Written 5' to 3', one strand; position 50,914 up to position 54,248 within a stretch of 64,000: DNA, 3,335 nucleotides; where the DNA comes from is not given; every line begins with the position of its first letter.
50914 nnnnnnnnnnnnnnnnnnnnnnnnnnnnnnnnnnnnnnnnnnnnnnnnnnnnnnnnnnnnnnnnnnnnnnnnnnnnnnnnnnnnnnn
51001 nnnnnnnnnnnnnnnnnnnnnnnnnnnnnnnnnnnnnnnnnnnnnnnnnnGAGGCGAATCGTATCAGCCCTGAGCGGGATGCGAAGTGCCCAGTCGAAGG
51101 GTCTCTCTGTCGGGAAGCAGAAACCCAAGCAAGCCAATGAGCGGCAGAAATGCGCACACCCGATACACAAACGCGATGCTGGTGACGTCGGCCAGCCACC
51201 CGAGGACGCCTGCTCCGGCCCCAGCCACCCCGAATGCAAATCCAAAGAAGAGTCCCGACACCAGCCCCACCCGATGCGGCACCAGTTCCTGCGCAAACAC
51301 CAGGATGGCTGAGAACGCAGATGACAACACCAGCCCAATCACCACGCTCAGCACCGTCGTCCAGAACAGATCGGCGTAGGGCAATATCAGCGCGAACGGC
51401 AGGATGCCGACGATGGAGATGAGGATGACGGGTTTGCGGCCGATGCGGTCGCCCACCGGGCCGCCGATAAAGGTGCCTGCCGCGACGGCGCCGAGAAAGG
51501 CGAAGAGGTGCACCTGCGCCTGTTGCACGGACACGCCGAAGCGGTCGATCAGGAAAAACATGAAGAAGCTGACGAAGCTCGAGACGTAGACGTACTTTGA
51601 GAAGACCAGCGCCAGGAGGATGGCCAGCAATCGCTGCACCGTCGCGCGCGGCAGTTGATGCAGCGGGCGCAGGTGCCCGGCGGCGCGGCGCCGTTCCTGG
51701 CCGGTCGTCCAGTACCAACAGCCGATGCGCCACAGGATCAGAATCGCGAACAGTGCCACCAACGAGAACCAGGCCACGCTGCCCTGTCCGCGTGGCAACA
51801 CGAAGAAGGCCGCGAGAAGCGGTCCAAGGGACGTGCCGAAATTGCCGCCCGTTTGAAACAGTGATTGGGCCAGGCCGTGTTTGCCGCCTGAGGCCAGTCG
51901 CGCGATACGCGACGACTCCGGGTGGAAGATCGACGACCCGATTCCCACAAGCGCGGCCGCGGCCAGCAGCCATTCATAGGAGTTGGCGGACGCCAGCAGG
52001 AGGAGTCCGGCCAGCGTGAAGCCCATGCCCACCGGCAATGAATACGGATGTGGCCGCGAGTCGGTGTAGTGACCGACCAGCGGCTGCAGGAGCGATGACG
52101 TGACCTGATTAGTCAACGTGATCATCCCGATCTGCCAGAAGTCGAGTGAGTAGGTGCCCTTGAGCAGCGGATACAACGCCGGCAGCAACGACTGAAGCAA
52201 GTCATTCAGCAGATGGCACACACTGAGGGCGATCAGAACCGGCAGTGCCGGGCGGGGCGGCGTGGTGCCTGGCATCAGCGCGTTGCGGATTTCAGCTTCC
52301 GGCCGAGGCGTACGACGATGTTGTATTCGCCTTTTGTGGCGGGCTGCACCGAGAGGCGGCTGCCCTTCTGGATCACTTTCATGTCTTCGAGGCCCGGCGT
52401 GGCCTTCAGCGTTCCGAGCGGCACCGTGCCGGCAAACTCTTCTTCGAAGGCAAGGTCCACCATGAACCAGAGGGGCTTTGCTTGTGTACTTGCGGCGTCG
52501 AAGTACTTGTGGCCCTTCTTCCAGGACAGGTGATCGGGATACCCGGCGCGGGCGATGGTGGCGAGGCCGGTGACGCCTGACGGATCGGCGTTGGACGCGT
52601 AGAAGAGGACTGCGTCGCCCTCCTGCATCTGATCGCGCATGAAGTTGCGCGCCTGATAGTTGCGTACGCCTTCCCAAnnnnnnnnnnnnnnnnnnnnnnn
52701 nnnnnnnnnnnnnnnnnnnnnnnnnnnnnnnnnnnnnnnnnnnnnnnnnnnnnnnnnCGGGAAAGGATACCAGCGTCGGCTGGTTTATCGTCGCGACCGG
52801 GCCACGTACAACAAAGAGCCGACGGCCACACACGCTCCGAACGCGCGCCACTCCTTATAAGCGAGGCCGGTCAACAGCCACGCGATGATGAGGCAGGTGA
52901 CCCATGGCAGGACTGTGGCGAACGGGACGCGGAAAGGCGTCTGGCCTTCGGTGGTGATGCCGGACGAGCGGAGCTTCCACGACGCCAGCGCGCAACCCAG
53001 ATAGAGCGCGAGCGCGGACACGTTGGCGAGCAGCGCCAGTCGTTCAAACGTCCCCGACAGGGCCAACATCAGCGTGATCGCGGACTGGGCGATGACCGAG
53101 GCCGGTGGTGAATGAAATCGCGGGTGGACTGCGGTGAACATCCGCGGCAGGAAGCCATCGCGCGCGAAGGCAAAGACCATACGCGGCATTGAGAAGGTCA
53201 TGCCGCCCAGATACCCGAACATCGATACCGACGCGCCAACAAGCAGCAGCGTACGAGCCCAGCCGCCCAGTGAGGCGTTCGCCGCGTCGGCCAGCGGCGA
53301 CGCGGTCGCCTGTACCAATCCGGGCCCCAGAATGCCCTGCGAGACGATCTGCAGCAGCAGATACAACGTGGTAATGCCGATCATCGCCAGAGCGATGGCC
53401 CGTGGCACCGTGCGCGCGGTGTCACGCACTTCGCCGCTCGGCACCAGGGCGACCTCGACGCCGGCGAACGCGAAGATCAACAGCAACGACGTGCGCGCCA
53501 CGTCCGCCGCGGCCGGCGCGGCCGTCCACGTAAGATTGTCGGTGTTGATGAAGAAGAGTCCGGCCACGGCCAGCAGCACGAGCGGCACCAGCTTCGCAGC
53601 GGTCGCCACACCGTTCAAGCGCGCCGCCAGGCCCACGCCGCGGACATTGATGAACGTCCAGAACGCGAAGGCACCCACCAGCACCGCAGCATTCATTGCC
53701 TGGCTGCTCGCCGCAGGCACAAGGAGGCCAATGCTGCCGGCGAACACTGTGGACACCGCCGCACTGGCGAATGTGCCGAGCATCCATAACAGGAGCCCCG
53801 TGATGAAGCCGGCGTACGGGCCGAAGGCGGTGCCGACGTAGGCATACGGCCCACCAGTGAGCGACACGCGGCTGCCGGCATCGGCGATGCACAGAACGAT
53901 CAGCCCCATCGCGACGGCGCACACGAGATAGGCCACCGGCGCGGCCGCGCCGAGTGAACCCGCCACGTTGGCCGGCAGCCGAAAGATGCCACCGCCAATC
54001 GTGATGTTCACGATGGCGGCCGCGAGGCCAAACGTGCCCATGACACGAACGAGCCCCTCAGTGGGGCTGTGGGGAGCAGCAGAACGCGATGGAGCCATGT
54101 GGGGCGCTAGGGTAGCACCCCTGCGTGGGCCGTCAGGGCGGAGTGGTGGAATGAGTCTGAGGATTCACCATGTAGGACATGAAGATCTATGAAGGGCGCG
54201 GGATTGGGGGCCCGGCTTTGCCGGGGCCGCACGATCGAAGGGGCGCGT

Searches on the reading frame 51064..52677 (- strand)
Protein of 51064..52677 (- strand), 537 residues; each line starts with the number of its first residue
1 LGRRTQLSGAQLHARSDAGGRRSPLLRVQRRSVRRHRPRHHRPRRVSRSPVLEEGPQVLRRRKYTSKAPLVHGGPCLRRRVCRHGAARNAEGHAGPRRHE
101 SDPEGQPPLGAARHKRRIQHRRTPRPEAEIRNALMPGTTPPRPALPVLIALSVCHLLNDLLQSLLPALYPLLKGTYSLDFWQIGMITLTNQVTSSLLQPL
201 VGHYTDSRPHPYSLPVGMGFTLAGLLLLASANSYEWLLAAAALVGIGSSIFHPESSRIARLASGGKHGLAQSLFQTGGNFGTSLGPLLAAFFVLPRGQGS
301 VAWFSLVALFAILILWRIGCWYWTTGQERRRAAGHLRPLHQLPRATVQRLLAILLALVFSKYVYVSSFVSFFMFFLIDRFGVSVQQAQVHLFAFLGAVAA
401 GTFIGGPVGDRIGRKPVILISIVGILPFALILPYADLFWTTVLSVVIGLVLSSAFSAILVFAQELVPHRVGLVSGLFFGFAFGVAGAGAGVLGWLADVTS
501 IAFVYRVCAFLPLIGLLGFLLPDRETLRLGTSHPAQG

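Call 42: search_protein_families(library=pfam, proteins=[window:51064-52677:-], max_evalue=0.00001)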
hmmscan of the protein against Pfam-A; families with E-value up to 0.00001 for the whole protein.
window:51064-52677:- (537 aa): 1 family
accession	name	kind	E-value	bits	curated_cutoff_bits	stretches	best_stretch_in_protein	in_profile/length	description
PF07690.21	MFS_1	-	3.8e-35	121.9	33.4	2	151-383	1-235/347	Major Facilitator Superfamily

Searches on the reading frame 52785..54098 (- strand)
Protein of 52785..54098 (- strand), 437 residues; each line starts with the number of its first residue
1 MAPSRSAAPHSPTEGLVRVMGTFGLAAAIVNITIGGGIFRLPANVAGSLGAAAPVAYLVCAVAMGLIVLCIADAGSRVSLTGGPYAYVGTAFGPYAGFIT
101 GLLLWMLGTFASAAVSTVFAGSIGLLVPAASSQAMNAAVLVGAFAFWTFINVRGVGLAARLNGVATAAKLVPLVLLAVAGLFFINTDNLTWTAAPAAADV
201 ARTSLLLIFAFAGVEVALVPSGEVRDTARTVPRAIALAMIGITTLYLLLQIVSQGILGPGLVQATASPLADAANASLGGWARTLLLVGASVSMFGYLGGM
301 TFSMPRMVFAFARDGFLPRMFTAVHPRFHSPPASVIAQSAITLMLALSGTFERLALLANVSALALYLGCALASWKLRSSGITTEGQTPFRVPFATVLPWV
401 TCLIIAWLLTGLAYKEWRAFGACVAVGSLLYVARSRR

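Call 42: search_protein_families(library=pfam, proteins=[window:52785-54098:-], max_evalue=0.00001)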
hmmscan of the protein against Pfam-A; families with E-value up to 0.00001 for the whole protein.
window:52785-54098:- (437 aa): 2 families
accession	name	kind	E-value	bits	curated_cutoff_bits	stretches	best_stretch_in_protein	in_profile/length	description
PF13520.12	AA_permease_2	-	1.8e-42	146.2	27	1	21-407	2-396/427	Amino acid permease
PF00324.27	AA_permease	-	8.4e-25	87.8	24.6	1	34-415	11-423/470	Amino acid permease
